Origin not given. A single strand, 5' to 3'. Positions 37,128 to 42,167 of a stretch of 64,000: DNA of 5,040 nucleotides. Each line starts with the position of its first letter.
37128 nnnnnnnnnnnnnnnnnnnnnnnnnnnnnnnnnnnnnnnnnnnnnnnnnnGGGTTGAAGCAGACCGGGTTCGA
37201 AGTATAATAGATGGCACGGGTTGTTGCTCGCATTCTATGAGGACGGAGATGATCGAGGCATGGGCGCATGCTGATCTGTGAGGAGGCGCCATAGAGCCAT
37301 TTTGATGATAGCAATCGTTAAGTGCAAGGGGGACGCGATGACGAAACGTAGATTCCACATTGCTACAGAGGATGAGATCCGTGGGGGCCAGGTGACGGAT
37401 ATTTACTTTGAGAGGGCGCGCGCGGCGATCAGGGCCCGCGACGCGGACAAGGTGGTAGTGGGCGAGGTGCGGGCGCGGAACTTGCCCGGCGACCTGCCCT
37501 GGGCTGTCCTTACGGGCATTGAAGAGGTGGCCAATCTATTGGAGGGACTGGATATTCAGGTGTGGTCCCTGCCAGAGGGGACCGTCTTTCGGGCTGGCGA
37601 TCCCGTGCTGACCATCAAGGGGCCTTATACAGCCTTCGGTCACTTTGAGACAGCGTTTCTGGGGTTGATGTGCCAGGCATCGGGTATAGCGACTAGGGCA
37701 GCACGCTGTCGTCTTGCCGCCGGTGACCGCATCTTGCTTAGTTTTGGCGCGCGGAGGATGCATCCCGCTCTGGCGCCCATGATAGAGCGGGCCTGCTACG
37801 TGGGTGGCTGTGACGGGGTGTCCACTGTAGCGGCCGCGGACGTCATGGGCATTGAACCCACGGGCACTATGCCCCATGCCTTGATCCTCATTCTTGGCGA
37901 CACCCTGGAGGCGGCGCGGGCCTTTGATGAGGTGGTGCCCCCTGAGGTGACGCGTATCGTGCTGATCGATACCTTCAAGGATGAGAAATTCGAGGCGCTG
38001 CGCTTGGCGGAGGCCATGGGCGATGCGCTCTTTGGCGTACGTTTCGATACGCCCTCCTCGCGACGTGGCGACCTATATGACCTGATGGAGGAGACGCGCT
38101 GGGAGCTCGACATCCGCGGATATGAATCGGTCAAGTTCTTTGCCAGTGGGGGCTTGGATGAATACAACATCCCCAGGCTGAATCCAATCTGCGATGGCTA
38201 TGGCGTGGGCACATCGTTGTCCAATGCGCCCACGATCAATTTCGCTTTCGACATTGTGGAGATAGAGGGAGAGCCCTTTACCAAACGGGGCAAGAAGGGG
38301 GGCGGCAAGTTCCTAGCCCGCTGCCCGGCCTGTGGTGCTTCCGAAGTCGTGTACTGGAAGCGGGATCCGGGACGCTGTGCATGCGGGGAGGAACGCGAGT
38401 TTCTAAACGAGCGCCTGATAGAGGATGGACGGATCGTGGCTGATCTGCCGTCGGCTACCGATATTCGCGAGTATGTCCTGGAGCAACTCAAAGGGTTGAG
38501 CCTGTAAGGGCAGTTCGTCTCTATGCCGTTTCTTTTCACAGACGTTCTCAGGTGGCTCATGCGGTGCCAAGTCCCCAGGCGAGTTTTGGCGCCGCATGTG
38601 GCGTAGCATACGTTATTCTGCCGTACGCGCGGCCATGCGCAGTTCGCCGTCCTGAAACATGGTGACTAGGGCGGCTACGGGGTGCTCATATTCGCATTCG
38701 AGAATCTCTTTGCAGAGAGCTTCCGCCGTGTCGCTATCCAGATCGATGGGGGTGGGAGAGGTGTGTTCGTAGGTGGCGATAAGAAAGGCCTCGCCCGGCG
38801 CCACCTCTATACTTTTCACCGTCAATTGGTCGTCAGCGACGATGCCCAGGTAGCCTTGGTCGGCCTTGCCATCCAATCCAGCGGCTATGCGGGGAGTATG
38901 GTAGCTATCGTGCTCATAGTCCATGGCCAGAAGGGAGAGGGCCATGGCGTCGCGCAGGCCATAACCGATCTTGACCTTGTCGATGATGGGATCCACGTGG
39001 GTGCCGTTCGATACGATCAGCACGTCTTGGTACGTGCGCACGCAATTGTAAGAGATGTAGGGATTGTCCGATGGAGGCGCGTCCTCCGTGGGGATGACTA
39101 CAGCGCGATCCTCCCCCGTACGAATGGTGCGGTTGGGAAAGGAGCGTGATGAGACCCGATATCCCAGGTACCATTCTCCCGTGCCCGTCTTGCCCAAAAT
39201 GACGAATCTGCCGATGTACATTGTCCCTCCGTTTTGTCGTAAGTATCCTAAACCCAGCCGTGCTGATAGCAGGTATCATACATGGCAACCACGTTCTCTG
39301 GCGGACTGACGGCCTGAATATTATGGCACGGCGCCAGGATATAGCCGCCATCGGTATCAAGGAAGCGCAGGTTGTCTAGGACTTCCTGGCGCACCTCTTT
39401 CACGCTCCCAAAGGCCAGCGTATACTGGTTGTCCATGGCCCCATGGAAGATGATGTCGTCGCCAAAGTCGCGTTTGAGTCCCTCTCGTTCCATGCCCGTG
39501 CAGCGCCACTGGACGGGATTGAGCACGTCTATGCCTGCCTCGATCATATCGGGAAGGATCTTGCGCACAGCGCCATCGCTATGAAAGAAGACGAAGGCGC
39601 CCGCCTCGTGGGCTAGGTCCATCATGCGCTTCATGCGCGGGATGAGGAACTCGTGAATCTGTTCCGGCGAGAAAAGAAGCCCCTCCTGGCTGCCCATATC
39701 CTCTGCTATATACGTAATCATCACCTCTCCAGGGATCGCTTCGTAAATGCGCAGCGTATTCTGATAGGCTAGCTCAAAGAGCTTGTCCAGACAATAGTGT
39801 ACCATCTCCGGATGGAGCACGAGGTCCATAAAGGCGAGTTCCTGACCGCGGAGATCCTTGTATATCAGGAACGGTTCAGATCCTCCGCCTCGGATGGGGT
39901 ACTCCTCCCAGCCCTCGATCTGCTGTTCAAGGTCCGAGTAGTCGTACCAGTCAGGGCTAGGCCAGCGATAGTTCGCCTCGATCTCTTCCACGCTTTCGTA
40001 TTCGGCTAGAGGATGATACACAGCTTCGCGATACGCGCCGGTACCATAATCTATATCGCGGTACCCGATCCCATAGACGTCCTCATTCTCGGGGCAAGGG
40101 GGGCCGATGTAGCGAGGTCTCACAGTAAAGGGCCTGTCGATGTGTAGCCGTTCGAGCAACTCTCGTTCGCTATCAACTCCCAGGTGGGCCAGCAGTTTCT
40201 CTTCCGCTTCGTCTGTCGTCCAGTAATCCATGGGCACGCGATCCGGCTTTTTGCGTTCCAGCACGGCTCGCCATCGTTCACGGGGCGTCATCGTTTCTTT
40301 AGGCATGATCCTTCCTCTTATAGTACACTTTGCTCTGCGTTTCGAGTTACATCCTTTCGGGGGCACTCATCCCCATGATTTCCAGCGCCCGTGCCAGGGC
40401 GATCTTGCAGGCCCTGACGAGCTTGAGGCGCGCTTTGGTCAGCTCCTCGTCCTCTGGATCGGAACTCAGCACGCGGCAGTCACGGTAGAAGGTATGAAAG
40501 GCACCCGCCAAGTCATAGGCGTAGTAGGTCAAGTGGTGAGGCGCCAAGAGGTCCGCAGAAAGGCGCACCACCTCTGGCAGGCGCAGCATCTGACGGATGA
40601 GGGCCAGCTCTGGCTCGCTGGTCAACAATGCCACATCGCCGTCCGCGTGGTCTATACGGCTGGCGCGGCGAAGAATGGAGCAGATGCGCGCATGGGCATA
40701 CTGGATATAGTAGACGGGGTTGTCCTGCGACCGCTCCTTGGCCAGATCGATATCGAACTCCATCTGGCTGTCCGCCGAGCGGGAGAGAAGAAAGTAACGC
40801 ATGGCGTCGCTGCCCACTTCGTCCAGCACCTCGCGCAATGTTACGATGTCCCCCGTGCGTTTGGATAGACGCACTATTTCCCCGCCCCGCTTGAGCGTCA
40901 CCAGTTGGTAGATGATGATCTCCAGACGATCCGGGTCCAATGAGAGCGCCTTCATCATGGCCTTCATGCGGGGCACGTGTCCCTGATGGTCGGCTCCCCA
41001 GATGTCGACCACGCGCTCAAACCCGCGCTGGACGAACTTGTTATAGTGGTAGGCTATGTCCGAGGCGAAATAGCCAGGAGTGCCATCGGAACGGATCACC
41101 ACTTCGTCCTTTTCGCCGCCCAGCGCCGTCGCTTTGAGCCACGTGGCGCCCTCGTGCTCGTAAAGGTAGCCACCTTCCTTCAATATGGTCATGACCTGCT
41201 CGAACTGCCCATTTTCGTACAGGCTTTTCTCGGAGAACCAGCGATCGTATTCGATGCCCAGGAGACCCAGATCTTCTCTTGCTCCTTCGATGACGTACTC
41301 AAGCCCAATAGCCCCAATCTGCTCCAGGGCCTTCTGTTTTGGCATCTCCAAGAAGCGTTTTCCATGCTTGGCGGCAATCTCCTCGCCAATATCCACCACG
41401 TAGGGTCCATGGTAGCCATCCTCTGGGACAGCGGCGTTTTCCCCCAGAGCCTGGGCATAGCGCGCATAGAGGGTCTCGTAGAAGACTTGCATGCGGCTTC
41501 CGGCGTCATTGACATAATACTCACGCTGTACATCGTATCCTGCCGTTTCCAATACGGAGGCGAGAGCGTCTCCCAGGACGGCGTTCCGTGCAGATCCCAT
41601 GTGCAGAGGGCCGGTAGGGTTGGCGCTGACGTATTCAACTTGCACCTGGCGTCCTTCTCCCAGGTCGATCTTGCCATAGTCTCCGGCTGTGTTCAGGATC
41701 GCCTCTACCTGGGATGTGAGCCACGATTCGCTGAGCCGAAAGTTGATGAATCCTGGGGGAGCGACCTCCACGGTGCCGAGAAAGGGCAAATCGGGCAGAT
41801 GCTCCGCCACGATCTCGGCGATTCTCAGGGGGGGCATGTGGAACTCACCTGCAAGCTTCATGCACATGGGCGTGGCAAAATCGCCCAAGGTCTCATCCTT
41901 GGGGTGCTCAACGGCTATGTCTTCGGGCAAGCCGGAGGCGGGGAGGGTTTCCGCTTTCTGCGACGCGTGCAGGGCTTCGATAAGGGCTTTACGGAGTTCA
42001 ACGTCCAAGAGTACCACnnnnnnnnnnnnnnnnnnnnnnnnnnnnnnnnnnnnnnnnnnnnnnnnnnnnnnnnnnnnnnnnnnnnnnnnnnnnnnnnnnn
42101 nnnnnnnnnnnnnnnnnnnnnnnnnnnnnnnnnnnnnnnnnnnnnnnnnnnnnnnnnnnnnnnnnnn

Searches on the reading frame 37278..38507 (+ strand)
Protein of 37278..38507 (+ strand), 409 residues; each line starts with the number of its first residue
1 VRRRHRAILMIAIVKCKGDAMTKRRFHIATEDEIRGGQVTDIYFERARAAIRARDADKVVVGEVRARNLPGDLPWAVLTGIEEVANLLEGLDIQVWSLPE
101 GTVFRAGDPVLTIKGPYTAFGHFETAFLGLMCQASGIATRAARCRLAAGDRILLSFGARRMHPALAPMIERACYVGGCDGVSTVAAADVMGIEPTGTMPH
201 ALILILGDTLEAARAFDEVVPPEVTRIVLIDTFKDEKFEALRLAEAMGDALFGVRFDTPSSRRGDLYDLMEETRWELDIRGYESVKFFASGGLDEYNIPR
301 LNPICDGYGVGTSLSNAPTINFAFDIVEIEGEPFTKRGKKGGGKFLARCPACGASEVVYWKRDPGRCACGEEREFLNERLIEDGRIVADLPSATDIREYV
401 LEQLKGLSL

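Call 33: search_protein_families(library=pfam, proteins=[window:37278-38507:+], max_evalue=0.00001)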
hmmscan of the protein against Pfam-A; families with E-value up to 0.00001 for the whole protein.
window:37278-38507:+ (409 aa): 2 families
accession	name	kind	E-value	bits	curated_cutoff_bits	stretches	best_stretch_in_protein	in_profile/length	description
PF02749.22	QRPTase_N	-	4.9e-22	78.4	27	1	41-135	1-82/82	Quinolinate phosphoribosyl transferase, N-terminal domain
PF01729.25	QRPTase_C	-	5.2e-15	56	23.1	1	137-324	1-168/169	Quinolinate phosphoribosyl transferase, C-terminal domain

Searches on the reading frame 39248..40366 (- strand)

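Call 33: search_protein_families(library=pfam, proteins=[window:39248-40366:-], max_evalue=0.00001)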
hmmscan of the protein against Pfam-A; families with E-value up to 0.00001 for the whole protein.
window:39248-40366:- (372 aa): 1 family
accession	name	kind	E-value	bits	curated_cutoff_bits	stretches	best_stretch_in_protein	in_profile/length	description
PF01208.23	URO-D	-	2.8e-21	76.3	23.9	1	156-368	137-345/346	Uroporphyrinogen decarboxylase (URO-D)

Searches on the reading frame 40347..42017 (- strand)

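Call 33: search_protein_families(library=pfam, proteins=[window:40347-42017:-], max_evalue=0.00001)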
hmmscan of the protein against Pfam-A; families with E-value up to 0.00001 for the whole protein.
window:40347-42017:- (556 aa): 5 families
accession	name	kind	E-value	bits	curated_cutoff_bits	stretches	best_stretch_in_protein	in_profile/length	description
PF05746.21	DALR_1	-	8.1e-33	113.4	22.3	1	438-556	1-117/117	DALR anticodon binding domain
PF00750.26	tRNA-synt_1d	-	2.4e-21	76.6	23.3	1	103-407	1-304/349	tRNA synthetases class I (R), catalytic domain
PF03485.21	Arg_tRNA_synt_N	-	8.5e-19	68.4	21.5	1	8-95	3-85/85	Arginyl tRNA synthetase N terminal domain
PF01406.26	tRNA-synt_1e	-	2.9e-06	27.3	27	0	137-164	22-49/301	tRNA synthetases class I (C) catalytic domain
PF01921.24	tRNA-synt_1f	-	6.6e-06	25.7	27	0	367-424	269-323/360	tRNA synthetases class I (K)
